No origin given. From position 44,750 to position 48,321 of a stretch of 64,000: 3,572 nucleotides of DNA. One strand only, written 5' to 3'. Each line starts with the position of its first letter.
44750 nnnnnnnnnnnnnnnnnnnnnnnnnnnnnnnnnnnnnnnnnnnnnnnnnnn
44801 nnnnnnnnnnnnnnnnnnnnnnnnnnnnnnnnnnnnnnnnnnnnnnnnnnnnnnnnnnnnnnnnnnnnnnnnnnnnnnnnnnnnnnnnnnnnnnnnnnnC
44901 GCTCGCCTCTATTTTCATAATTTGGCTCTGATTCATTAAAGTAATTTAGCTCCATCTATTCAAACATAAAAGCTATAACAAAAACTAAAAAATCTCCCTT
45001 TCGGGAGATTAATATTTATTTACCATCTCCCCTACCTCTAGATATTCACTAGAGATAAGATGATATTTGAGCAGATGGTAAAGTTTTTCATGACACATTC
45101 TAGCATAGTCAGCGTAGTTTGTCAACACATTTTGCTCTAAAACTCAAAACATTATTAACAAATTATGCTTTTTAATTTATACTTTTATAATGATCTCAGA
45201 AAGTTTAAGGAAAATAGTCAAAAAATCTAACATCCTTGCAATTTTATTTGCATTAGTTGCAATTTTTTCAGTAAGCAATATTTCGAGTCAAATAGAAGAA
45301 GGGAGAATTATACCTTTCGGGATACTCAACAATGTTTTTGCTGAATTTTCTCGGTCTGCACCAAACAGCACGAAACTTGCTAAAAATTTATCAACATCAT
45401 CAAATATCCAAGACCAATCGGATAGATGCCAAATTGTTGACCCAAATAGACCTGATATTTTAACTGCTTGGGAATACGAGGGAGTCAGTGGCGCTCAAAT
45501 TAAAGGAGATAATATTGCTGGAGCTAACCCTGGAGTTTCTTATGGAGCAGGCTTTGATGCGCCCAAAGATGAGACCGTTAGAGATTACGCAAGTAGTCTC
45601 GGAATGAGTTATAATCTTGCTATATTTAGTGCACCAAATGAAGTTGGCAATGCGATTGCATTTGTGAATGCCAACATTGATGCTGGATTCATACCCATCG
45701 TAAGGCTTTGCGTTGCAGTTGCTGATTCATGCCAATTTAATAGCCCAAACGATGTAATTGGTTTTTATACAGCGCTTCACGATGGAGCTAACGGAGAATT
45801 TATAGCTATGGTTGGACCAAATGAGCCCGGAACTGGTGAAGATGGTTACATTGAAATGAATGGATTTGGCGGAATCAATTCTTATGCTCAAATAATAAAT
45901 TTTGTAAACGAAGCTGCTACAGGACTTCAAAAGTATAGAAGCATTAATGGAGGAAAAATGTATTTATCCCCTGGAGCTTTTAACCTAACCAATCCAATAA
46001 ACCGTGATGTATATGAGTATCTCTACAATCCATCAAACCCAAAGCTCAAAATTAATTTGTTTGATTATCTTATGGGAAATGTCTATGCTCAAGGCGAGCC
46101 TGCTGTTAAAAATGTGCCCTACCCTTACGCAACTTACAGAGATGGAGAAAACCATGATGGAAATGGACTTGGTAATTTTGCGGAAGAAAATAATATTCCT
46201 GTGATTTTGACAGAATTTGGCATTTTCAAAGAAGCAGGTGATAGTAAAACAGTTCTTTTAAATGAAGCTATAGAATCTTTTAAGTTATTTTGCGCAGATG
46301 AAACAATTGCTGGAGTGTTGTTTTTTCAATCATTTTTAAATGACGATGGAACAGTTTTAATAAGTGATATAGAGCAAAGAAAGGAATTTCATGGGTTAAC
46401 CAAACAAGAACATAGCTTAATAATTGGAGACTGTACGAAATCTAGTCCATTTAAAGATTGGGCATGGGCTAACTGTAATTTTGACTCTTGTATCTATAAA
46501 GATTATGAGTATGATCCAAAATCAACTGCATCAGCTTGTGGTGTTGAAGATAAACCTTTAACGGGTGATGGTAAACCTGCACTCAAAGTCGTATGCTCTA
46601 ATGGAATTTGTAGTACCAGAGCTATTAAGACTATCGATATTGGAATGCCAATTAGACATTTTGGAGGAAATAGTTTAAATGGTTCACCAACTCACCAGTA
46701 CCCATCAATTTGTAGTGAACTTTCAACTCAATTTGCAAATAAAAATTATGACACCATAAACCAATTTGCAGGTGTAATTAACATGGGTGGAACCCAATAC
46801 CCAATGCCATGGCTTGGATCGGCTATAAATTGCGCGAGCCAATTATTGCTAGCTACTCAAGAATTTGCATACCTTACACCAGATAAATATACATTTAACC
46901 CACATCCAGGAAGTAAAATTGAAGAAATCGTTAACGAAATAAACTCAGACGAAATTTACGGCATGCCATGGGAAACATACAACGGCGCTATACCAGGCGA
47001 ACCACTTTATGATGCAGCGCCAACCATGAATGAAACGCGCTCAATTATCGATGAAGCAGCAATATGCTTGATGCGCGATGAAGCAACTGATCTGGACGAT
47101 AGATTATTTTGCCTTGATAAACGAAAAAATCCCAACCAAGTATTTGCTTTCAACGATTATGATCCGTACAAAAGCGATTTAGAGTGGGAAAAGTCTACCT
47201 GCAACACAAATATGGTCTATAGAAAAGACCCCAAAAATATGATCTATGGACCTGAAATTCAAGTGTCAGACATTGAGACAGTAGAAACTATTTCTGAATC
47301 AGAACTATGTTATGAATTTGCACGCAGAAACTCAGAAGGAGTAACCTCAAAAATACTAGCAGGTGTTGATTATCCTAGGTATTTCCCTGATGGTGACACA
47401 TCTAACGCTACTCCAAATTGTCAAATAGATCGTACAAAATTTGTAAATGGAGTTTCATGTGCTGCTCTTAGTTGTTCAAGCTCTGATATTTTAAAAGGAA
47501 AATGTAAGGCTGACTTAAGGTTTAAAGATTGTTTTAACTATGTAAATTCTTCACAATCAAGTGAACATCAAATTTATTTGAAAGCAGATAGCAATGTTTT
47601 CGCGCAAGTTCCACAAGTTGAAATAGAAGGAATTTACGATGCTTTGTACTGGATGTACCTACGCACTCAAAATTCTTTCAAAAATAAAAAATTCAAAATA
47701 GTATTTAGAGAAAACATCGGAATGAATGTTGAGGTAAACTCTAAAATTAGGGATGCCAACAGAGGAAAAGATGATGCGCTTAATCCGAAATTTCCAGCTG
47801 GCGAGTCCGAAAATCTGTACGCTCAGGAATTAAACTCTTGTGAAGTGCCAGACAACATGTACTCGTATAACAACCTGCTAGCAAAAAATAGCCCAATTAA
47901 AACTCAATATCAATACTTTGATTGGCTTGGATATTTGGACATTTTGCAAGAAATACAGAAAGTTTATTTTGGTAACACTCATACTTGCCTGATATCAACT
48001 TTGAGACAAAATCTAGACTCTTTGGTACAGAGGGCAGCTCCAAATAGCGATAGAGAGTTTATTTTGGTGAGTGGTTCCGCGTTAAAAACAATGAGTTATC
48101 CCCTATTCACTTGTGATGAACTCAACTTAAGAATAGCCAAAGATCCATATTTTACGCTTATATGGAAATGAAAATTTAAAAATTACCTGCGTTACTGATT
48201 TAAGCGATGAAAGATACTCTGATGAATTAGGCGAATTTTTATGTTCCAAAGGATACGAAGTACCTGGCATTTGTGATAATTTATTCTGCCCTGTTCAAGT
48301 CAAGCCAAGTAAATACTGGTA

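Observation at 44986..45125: Promoter - structured ~106-nt RNA - intrinsic terminator unit immediately upstream of an unknown 490-aa gene (candidate sRNA or attenuator/riboswitch-like leader)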

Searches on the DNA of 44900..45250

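Call 7: search_rna_families(source=window, start=44900, end=45250, threshold=evalue, max_evalue=10, show_alignments=3)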
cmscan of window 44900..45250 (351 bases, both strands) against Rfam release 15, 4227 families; matches with E-value up to 10: 10.
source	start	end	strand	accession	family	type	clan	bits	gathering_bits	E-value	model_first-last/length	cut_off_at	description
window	44984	45099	-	RF01859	Phe_leader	Cis-reg; leader;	-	23.4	55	0.095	1-125/125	no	Phenylalanine leader peptide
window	44977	45014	+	RF01376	CRISPR-DR63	Gene; CRISPR;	CL00015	23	37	0.24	1-37/37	no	CRISPR RNA direct repeat element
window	44945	45021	+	RF02059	STnc50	Gene; sRNA;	-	21.1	55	0.32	1-84/84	no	Salmonella enterica sRNA STnc40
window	45164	45250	-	RF01987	ZEB2_AS1_4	Gene; lncRNA;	-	19.9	50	8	1-78/78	no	ZEB2 antisense RNA 1 conserved region 4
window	44912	44964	-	RF01590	plasmodium_snoR14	Gene; snRNA; snoRNA; CD-box;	-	18.9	90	6.7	1-127/127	no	small nucleolar RNA snoR14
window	44946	45017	+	RF02075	STnc230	Gene; sRNA;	-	17.4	50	5.1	1-83/83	no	Enterobacterial sRNA STnc230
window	44984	45015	+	RF01366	CRISPR-DR53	Gene; CRISPR;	-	14.1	45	9.1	1-37/37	no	CRISPR RNA direct repeat element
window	45053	45125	+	RF01424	snoR118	Gene; snRNA; snoRNA; CD-box;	CL00071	13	44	4.4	1-92/92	no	small nucleolar RNA snoR118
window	44975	45082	-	RF02638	EF0605_EF0606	Gene; sRNA;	-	12.1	219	8.4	1-179/179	no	Enterococcus sRNA EF0605_EF0606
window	44977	45022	-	RF00638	MIR159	Gene; miRNA;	-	9.8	74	9.9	1-196/196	no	MIR159 microRNA precursor family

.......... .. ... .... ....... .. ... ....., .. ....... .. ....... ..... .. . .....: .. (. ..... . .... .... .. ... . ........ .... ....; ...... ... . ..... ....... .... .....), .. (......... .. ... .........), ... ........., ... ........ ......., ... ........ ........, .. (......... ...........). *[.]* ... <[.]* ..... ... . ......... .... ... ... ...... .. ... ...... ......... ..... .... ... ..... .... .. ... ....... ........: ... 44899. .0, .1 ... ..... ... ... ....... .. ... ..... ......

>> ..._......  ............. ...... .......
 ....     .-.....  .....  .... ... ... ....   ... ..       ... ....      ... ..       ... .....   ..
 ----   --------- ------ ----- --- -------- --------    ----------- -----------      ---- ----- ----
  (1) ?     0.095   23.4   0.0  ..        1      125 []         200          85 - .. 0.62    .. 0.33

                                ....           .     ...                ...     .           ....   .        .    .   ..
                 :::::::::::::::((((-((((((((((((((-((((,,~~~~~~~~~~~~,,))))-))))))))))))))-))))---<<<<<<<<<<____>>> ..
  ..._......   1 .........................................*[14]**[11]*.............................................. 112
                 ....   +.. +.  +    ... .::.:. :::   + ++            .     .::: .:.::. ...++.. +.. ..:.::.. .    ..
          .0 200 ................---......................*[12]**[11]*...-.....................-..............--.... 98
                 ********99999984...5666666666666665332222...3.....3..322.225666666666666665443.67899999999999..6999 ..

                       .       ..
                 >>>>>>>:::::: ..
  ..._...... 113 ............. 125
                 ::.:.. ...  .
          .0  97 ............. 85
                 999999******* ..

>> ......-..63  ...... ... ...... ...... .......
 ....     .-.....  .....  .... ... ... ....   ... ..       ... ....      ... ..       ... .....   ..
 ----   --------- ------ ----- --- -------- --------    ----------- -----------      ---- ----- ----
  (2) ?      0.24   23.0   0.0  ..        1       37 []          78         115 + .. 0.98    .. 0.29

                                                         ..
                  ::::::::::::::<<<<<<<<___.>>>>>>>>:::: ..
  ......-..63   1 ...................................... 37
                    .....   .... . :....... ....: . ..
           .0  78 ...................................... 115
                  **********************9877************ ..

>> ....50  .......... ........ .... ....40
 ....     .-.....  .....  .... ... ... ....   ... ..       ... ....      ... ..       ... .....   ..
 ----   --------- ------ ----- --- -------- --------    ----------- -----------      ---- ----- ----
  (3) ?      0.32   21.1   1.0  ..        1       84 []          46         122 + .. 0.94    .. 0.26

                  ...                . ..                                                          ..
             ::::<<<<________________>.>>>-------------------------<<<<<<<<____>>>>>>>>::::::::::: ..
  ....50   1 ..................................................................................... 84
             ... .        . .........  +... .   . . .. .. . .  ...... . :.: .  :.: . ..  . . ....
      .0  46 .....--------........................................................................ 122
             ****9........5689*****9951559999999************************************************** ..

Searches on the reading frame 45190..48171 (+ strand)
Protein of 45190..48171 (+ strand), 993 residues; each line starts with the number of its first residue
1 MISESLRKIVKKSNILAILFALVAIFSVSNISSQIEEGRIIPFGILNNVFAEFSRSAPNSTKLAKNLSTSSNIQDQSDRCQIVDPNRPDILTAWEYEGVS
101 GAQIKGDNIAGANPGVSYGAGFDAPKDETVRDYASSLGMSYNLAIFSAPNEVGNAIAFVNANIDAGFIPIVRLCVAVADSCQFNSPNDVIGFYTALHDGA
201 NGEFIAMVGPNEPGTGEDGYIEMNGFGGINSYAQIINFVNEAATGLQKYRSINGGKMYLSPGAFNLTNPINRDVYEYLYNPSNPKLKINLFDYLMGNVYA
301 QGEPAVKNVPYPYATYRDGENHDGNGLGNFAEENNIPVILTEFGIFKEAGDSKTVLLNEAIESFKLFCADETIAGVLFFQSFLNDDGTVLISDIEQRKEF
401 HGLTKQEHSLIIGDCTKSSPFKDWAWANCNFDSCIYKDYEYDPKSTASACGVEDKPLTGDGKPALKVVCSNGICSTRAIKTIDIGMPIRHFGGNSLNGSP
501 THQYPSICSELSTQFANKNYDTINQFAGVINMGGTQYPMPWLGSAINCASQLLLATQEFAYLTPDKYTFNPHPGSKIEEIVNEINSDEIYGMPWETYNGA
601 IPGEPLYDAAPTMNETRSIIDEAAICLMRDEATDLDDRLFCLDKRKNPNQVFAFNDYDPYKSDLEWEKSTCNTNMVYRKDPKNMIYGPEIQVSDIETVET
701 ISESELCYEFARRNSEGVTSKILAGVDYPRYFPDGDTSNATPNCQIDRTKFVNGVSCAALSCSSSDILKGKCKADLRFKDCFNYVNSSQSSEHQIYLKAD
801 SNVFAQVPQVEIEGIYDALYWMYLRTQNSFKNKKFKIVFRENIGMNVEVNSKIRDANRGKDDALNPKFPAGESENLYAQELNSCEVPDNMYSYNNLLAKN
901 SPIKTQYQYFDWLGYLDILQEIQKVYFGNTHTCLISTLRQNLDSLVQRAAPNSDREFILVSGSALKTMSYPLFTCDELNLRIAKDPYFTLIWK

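Call 8: search_protein_families(library=pfam, proteins=[window:45190-48171:+], max_evalue=0.01)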
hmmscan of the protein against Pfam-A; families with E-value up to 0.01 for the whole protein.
window:45190-48171:+ (993 aa): 0 families

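Call 28: find_homologous_proteins(query=window:45190-48171:+)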
Query window:45190-48171:+ (993 aa): 9 proteins with E <= 0.001 among 8000 candidates.
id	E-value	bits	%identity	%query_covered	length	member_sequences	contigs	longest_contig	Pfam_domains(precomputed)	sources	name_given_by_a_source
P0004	0.0e+0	2311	100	100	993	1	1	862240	-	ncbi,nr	ncbi:MAG: hypothetical protein KatS3mg085_094 [Candidatus Dojkabacteria bacterium]|nr:MAG: hypotheti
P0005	0.0e+0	1598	68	100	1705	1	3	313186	PF01551.30,PF09992.15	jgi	jgi:murein DD-endopeptidase MepM/ murein hydrolase activator NlpD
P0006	2.6e-191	656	42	53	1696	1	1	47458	PF13472.13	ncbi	-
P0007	8.5e-139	482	33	98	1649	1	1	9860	PF01551.30,PF02557.23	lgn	-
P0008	4.5e-120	420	33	93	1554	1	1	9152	PF01551.30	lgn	-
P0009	9.4e-113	396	30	97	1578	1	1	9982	PF01551.30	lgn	-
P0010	1.1e-108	382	31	95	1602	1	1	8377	PF01551.30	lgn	-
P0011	1.2e-65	240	27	99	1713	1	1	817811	PF01551.30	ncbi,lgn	-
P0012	1.5e-63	233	27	97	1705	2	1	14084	PF01551.30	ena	-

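Call 30: find_encoding_contigs(protein=P0006, flank=4000, max_places=3)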
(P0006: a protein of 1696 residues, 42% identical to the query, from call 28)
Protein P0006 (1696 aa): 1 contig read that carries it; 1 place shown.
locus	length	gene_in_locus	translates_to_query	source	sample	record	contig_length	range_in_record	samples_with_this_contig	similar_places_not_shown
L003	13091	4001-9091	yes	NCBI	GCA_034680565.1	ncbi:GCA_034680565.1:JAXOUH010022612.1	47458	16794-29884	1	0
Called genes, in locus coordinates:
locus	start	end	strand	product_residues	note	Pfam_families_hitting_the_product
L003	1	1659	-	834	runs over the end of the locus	PF02861:Clp_N, PF02861:Clp_N, PF00004:AAA, PF17871:AAA_lid_9, PF00004:AAA, PF07724:AAA_2, PF07728:AAA_5, PF10431:ClpB_D2-small, +9 more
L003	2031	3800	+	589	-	PF00664:ABC_membrane, PF03193:RsgA_GTPase (weak), PF02463:SMC_N (weak), PF00005:ABC_tran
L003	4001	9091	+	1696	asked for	PF13472:Lipase_GDSL_2 (faint)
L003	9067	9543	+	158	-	-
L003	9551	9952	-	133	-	PF00072:Response_reg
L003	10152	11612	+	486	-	PF00749:tRNA-synt_1c, PF19269:Anticodon_2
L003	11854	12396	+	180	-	-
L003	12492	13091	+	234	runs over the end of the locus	-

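Call 31: find_encoding_contigs(protein=P0011, flank=4000, max_places=3)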
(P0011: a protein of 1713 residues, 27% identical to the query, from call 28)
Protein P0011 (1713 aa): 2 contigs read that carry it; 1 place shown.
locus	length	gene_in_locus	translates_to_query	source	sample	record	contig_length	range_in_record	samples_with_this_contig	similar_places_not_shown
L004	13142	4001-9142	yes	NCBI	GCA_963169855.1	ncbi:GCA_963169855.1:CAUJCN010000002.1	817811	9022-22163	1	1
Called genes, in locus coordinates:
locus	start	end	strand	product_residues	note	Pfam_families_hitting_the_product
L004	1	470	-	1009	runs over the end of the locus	PF07517:SecA_DEAD, PF01043:SecA_PP_bind, PF21090:P-loop_SecA, PF07516:SecA_SW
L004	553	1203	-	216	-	-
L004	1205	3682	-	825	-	PF02861:Clp_N, PF23569:NBD_SMAX1, PF00004:AAA, PF17871:AAA_lid_9, PF00158:Sigma54_activat, PF00004:AAA, PF07724:AAA_2, PF07728:AAA_5, +11 more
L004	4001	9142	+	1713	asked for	PF01551:Peptidase_M23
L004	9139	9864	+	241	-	-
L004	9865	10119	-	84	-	PF02245:Pur_DNA_glyco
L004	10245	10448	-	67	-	PF02245:Pur_DNA_glyco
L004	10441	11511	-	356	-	PF01926:MMR_HSR1, PF02421:FeoB_N, PF06071:YchF-GTPase_C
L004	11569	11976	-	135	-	-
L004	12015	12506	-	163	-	-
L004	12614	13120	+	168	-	PF00293:NUDIX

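Call 32: find_encoding_contigs(protein=P0012, flank=4000, max_places=3)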
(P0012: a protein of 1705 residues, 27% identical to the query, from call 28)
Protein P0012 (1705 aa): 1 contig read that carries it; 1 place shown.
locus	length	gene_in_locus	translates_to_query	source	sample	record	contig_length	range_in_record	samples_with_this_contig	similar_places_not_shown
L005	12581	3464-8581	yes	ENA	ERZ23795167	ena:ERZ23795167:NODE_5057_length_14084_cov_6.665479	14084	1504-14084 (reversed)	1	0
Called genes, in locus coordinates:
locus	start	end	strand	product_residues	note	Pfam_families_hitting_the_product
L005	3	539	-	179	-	?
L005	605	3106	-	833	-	PF02861:Clp_N, PF02861:Clp_N, PF23569:NBD_SMAX1, PF00004:AAA, PF17871:AAA_lid_9, PF00158:Sigma54_activat, PF00004:AAA, PF07724:AAA_2, +13 more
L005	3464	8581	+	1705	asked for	PF01551:Peptidase_M23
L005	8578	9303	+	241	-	-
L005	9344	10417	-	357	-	PF01926:MMR_HSR1, PF02421:FeoB_N, PF06071:YchF-GTPase_C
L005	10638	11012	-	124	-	-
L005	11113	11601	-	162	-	-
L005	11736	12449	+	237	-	PF00719:Pyrophosphatase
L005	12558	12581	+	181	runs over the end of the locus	PF22769:DCD, PF00692:dUTPase (weak)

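Call 38: search_protein_families(library=ncbifam, proteins=[window:45190-48171:+], max_evalue=0.1)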
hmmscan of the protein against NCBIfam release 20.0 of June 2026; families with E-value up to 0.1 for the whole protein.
window:45190-48171:+ (993 aa): 0 families
